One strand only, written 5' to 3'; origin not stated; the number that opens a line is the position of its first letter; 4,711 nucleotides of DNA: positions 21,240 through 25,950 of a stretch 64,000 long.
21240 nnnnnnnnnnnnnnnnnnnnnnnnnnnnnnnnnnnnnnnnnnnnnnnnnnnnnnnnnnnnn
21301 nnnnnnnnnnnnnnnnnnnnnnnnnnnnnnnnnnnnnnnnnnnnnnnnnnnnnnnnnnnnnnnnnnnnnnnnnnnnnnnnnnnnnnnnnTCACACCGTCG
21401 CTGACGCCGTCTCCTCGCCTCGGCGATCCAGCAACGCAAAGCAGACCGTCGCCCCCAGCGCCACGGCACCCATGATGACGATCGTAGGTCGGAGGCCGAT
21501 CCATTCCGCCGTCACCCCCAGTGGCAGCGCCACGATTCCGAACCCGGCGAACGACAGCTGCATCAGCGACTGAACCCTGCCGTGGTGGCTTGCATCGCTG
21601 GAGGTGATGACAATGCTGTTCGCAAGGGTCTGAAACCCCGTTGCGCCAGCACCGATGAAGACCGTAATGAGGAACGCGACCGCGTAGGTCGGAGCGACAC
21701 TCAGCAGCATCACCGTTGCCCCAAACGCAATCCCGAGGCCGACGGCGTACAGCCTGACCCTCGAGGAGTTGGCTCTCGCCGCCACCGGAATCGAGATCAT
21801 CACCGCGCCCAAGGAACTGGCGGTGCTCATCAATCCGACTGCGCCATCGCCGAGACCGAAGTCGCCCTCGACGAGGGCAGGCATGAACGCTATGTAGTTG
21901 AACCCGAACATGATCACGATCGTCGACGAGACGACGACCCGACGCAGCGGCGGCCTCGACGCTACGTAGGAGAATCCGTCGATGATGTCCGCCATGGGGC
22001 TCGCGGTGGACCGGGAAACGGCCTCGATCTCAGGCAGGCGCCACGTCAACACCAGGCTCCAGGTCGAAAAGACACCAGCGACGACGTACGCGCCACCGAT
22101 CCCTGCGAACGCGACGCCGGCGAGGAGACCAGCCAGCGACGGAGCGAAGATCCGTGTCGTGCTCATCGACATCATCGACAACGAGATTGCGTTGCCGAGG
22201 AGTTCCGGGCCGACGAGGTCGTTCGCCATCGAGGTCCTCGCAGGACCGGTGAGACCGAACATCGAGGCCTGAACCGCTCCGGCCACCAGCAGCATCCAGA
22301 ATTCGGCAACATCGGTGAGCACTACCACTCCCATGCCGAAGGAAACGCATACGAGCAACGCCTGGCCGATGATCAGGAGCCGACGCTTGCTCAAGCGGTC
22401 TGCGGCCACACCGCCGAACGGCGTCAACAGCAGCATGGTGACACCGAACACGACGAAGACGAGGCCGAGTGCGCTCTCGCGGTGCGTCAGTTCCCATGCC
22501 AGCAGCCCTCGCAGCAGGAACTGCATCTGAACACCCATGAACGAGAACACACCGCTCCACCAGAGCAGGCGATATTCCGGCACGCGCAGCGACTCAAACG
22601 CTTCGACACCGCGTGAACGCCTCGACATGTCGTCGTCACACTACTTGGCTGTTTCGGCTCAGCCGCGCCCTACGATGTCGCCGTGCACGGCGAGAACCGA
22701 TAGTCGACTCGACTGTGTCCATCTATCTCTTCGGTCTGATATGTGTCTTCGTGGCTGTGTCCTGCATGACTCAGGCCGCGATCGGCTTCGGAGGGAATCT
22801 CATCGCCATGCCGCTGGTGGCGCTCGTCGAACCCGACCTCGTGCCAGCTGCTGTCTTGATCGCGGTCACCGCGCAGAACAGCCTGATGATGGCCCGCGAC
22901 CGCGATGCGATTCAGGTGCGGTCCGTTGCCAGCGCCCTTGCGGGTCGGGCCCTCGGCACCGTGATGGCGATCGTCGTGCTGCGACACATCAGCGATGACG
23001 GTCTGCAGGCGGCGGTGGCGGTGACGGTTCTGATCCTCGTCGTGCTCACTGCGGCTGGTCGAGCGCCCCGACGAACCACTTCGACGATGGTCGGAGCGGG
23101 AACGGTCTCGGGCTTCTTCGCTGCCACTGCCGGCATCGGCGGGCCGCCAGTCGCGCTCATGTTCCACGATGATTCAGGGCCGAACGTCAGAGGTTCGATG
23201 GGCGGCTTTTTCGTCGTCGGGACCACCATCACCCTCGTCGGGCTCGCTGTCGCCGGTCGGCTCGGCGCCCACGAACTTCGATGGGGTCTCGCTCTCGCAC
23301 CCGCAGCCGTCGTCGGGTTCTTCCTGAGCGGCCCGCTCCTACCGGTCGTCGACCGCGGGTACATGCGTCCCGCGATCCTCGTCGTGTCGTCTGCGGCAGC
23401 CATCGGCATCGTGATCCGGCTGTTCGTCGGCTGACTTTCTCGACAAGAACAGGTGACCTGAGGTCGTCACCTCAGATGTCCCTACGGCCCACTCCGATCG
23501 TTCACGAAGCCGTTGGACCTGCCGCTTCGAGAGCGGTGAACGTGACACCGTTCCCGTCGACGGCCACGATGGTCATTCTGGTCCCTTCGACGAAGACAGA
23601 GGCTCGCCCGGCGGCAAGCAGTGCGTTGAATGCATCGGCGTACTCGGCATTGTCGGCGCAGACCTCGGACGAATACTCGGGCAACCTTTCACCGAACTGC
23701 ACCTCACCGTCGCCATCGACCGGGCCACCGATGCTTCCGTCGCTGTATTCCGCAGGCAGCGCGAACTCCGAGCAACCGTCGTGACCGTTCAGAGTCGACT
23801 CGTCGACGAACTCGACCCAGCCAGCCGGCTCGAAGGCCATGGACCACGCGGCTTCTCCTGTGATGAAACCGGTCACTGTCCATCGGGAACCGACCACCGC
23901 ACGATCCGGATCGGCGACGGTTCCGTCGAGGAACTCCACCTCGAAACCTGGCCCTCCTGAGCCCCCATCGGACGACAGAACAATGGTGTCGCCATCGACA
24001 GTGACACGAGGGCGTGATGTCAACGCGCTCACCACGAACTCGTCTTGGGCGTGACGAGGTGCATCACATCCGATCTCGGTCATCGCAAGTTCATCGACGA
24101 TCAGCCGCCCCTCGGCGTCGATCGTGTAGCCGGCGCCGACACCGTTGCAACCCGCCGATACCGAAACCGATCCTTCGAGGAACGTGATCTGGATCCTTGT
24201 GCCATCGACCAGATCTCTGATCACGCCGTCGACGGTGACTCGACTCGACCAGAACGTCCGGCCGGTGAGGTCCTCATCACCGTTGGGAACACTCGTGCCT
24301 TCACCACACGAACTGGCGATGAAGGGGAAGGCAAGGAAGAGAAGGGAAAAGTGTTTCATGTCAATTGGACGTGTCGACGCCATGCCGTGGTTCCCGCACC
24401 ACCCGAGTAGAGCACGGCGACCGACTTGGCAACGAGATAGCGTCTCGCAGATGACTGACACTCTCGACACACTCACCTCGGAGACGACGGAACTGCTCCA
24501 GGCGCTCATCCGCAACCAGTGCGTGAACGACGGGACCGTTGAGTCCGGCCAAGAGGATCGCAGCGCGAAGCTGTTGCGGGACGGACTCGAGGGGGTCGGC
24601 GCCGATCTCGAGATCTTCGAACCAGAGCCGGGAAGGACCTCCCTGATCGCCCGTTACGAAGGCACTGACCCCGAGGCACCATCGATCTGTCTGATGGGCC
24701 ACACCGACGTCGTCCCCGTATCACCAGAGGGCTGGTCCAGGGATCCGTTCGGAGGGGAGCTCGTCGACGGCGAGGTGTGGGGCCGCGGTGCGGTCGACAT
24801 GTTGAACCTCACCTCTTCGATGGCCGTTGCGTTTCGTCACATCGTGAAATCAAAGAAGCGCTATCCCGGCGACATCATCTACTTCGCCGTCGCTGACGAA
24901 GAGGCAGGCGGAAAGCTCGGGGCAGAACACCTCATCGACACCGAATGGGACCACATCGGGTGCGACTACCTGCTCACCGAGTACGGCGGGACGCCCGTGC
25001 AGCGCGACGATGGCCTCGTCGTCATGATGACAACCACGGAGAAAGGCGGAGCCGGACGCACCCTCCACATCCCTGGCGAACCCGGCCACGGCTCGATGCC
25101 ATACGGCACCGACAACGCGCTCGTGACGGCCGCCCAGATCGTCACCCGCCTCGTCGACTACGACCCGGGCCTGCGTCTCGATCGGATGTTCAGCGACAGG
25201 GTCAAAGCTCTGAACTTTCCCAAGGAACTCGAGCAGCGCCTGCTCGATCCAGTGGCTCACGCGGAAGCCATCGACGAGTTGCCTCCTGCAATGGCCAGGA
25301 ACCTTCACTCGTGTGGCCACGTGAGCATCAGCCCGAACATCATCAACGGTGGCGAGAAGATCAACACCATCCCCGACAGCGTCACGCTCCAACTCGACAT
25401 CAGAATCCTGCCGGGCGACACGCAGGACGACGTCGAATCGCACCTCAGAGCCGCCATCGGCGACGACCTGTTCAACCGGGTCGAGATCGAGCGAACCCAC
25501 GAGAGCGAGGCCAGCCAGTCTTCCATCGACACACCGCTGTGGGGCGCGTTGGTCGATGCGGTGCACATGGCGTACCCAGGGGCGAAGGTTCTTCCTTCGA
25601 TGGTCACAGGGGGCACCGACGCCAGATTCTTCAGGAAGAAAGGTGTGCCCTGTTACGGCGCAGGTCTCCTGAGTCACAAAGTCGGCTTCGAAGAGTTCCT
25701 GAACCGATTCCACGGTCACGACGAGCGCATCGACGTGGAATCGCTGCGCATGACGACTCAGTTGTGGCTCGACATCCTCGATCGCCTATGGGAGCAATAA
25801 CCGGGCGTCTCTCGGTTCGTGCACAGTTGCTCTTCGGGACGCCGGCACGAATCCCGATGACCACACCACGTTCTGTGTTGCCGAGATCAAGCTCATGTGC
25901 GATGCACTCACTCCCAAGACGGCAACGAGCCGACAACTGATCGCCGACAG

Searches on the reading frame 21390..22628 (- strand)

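Call 41: search_protein_families(library=pfam, proteins=[window:21390-22628:-], max_evalue=0.00001)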
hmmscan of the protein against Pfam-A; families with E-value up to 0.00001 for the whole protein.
window:21390-22628:- (412 aa): 2 families
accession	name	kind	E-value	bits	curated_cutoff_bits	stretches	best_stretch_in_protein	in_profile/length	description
PF07690.21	MFS_1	-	6.7e-31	107.9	33.4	2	22-242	1-220/347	Major Facilitator Superfamily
PF05977.19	MFS_3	-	4.7e-22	78.6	27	1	10-395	3-388/524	Transmembrane secretion effector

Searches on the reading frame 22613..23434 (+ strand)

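Call 42: search_protein_families(library=pfam, proteins=[window:22613-23434:+], max_evalue=0.00001)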
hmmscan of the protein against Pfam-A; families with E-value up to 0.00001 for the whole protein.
window:22613-23434:+ (273 aa): 1 family
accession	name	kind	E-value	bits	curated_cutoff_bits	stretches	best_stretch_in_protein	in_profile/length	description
PF01925.25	TauE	-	4.2e-19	69.6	32.6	1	44-264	3-235/237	Sulfite exporter TauE/SafE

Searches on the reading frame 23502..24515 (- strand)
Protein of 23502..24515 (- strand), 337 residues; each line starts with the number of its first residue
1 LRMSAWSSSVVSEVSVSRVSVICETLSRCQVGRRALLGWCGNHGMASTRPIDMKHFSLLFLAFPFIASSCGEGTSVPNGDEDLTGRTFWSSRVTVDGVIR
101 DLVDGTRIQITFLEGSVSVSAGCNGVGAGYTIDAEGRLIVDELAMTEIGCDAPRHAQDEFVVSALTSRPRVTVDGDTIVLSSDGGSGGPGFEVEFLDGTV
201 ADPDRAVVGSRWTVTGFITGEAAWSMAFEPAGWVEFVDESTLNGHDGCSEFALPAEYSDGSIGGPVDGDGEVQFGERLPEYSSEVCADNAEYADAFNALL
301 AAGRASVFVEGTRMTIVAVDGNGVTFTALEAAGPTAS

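Call 42: search_protein_families(library=pfam, proteins=[window:23502-24515:-], max_evalue=0.00001)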
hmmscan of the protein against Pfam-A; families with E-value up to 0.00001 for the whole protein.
window:23502-24515:- (337 aa): 1 family
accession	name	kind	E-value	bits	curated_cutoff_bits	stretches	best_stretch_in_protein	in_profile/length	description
PF03724.22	META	-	1.3e-14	54.6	24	1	106-185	23-102/109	META domain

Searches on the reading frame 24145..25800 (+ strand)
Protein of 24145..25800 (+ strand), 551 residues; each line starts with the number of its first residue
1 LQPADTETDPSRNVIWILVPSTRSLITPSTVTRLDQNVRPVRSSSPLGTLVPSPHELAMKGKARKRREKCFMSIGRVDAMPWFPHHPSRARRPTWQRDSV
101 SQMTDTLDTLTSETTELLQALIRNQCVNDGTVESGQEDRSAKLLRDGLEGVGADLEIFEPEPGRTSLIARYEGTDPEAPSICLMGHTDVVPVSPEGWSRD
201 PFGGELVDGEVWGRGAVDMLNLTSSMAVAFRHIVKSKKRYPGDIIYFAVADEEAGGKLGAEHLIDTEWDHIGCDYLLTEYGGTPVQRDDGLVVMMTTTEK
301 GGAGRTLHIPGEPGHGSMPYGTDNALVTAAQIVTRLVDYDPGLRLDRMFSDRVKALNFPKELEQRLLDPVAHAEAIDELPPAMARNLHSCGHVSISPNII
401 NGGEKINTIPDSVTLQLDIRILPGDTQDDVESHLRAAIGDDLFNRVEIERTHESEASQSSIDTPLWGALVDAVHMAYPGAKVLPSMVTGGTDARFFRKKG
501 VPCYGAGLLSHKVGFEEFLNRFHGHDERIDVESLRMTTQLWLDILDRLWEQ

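Call 42: search_protein_families(library=pfam, proteins=[window:24145-25800:+], max_evalue=0.00001)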
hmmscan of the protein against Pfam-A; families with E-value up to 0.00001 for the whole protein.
window:24145-25800:+ (551 aa): 3 families
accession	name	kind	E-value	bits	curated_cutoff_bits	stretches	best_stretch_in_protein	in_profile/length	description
PF01546.33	Peptidase_M20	-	5.4e-31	108.6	24.6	1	182-546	1-205/206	Peptidase family M20/M25/M40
PF07687.19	M20_dimer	-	9.1e-16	58.2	21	1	298-441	2-102/107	Peptidase dimerisation domain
PF04389.22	Peptidase_M28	-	5.1e-07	30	21.3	0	167-267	2-81/193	Peptidase family M28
